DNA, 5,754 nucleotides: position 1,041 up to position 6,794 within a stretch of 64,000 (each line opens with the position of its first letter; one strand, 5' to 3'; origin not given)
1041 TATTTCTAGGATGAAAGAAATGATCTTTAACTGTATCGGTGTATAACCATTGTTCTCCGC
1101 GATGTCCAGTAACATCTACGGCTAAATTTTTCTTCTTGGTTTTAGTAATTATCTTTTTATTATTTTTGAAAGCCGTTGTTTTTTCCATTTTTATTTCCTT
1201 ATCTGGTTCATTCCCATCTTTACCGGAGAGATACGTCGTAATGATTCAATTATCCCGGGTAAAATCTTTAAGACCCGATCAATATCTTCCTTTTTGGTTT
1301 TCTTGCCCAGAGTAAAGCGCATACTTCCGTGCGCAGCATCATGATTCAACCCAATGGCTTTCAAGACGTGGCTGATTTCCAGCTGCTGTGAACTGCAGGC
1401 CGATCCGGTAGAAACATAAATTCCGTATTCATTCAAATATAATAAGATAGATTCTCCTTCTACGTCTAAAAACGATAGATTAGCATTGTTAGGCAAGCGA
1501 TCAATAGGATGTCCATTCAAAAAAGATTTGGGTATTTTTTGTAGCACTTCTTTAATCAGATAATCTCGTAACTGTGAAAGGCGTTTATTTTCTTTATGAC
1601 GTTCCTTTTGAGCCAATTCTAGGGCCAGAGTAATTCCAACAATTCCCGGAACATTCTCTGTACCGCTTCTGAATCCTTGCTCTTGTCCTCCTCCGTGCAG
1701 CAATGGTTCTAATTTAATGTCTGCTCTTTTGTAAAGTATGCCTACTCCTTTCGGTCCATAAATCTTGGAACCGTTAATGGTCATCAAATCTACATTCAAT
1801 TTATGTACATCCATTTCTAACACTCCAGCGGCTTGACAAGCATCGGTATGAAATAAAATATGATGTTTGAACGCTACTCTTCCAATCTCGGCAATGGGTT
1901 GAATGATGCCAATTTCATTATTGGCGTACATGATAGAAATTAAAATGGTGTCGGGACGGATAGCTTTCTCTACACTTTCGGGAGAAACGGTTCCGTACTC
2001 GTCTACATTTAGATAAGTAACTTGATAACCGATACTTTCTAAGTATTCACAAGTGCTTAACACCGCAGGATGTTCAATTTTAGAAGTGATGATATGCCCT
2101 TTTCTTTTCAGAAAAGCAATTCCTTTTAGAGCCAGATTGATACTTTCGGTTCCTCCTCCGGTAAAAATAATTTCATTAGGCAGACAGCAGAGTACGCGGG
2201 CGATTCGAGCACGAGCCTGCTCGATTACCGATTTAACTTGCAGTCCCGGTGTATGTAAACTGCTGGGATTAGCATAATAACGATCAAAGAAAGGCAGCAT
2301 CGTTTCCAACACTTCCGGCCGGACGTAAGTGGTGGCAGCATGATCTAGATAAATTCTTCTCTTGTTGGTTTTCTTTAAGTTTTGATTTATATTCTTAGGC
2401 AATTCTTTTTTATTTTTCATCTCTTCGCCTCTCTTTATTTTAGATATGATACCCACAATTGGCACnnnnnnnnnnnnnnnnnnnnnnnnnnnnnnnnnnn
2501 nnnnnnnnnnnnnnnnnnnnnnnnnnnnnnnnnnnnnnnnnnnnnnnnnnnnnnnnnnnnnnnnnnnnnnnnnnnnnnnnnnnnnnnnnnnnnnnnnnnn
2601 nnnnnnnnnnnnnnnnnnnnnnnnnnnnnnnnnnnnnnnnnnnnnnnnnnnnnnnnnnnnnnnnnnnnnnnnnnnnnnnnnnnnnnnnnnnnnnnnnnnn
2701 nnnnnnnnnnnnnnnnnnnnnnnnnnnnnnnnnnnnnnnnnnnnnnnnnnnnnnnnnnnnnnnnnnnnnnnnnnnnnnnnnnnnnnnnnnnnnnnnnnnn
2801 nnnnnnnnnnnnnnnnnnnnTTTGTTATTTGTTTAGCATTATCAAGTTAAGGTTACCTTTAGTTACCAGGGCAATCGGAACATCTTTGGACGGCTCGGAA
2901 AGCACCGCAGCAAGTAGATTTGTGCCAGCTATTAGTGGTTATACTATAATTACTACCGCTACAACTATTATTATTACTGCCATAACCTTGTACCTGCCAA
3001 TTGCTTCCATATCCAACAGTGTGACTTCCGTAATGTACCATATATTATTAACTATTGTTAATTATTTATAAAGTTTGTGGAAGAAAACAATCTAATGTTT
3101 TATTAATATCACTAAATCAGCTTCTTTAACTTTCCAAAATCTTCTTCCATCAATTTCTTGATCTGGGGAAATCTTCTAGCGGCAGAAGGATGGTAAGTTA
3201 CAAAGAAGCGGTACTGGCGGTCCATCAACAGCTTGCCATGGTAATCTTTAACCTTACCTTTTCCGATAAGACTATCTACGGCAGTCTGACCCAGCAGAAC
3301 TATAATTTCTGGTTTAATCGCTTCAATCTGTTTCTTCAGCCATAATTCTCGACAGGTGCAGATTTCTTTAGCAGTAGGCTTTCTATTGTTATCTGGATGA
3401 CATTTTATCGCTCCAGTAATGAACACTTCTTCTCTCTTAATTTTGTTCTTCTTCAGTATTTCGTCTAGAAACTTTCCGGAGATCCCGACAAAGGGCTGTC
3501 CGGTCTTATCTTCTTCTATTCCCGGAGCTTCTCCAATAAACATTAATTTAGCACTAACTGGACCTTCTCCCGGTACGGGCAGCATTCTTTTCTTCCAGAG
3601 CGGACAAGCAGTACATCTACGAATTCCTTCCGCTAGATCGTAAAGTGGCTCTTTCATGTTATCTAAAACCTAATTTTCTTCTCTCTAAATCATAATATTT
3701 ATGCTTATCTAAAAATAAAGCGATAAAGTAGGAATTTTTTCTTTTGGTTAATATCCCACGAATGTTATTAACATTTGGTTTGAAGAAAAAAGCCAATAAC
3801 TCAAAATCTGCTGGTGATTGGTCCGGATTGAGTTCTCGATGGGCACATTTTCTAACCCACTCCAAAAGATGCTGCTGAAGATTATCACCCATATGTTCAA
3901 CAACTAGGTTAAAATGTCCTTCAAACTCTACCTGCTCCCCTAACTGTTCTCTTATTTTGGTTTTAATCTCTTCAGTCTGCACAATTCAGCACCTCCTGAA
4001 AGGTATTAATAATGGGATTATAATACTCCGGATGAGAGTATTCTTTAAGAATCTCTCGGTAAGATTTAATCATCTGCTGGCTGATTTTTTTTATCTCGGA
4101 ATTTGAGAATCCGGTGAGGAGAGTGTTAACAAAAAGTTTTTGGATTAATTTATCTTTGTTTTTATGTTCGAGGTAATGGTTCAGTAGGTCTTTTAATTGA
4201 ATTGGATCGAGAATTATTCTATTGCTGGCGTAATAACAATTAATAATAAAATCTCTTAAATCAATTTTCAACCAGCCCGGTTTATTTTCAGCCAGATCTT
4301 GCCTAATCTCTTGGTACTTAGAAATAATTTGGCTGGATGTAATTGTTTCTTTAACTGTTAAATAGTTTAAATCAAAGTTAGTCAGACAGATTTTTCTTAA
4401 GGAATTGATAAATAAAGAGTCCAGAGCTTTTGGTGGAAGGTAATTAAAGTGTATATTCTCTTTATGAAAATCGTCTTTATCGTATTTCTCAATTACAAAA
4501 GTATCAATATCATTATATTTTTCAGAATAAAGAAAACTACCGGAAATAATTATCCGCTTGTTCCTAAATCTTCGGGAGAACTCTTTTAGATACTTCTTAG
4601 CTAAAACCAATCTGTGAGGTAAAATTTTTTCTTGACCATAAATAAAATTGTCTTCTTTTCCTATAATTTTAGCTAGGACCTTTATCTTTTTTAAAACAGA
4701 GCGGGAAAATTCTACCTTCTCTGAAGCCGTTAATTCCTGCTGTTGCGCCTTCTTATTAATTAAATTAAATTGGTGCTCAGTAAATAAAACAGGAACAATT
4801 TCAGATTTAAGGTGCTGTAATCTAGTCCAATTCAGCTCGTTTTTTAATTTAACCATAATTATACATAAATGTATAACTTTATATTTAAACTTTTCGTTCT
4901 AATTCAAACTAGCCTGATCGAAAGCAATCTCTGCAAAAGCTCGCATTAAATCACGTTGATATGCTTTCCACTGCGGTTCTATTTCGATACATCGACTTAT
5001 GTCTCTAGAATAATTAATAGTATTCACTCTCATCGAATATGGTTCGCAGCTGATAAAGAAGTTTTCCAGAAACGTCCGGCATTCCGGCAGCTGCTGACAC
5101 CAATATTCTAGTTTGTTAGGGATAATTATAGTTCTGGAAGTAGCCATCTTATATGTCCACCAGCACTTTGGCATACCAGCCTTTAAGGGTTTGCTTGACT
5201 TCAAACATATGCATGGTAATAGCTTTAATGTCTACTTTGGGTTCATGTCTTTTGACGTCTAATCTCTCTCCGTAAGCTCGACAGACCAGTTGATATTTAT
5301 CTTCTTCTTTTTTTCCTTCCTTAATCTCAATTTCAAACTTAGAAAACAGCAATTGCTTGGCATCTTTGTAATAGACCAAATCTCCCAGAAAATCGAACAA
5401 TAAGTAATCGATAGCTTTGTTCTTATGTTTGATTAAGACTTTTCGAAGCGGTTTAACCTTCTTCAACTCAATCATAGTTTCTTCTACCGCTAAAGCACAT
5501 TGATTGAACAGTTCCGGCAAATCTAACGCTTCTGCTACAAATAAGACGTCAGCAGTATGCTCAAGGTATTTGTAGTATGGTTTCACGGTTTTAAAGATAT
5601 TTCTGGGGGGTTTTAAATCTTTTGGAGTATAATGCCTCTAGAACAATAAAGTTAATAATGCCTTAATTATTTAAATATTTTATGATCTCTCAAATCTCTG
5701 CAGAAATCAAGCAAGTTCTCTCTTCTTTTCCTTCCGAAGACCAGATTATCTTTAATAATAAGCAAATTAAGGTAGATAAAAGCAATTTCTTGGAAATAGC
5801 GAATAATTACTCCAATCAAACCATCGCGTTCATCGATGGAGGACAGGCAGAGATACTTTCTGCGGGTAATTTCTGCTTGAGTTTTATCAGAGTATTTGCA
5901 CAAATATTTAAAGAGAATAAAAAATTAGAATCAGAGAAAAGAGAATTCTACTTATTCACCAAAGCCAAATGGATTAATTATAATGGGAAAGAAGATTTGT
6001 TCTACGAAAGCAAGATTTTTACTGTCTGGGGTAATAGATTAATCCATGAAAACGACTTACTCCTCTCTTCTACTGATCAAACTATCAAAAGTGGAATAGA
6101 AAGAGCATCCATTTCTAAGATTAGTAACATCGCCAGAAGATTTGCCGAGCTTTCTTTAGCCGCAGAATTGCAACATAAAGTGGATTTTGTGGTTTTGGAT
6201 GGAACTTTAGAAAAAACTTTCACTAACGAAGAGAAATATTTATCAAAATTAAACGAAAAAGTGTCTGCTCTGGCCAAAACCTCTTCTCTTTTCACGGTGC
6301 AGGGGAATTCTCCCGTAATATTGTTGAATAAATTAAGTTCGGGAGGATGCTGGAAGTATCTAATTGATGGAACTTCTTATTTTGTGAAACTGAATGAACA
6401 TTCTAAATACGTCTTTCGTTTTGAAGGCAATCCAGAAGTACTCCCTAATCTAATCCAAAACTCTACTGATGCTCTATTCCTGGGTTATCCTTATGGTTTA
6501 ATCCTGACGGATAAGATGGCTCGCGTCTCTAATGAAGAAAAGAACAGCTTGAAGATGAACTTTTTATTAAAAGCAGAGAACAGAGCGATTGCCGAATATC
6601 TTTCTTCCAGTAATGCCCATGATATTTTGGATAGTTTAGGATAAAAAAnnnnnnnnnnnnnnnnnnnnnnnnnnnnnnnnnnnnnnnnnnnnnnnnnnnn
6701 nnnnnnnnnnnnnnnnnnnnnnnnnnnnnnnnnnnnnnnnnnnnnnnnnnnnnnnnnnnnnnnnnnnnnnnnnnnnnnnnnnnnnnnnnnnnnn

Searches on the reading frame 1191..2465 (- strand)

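Call 74: search_protein_families(library=pfam, proteins=[window:1191-2465:-], max_evalue=0.001)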
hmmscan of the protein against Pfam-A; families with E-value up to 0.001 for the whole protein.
window:1191-2465:- (424 aa): 3 families
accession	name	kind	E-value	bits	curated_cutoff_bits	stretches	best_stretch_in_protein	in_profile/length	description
PF00266.25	Aminotran_5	-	1.1e-80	271.9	21.5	1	38-398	1-371/371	Aminotransferase class-V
PF01041.23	DegT_DnrJ_EryC1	-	4.7e-08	33.1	19.8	1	100-214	43-151/360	DegT/DnrJ/EryC1/StrS aminotransferase family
PF01212.27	Beta_elim_lyase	-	5.8e-06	26.3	27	1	99-234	50-199/288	Beta-eliminating lyase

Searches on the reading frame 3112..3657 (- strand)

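Call 72: search_protein_families(library=pfam, proteins=[window:3112-3657:-], max_evalue=0.001)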
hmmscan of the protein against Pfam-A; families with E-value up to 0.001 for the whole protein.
window:3112-3657:- (181 aa): 1 family
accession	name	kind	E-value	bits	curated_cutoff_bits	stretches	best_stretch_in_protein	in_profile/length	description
PF03167.25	UDG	-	3.4e-36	124.9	24.3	1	29-168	1-129/141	Uracil DNA glycosylase superfamily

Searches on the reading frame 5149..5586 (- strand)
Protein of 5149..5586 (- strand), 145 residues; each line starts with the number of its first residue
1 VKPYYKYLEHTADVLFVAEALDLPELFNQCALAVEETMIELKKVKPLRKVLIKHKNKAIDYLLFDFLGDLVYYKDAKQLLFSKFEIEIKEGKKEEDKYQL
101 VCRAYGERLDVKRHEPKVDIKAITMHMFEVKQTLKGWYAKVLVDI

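Call 72: search_protein_families(library=pfam, proteins=[window:5149-5586:-], max_evalue=0.001)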
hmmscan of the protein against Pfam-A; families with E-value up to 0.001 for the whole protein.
window:5149-5586:- (145 aa): 1 family
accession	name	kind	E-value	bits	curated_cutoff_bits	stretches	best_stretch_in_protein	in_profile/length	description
PF01951.21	Archease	-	4.9e-39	134.2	25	1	5-145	1-136/136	Archease protein family (MTH1598/TM1083)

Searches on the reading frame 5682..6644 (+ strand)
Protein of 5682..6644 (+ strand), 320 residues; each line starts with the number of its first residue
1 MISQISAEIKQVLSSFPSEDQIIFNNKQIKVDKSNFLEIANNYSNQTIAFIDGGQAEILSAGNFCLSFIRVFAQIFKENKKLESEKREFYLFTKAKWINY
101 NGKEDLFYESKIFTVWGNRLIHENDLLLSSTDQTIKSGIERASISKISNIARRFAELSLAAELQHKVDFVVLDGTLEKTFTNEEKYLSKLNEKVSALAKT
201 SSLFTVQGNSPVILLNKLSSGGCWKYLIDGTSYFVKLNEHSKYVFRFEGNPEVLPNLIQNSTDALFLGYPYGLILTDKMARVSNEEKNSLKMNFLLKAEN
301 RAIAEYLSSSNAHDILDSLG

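Call 74: search_protein_families(library=pfam, proteins=[window:5682-6644:+], max_evalue=0.001)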
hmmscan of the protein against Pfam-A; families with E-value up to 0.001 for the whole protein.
window:5682-6644:+ (320 aa): 1 family
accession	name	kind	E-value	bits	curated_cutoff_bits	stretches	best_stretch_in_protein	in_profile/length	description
PF09376.16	NurA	-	4.1e-07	30.2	21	0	47-187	2-118/254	NurA domain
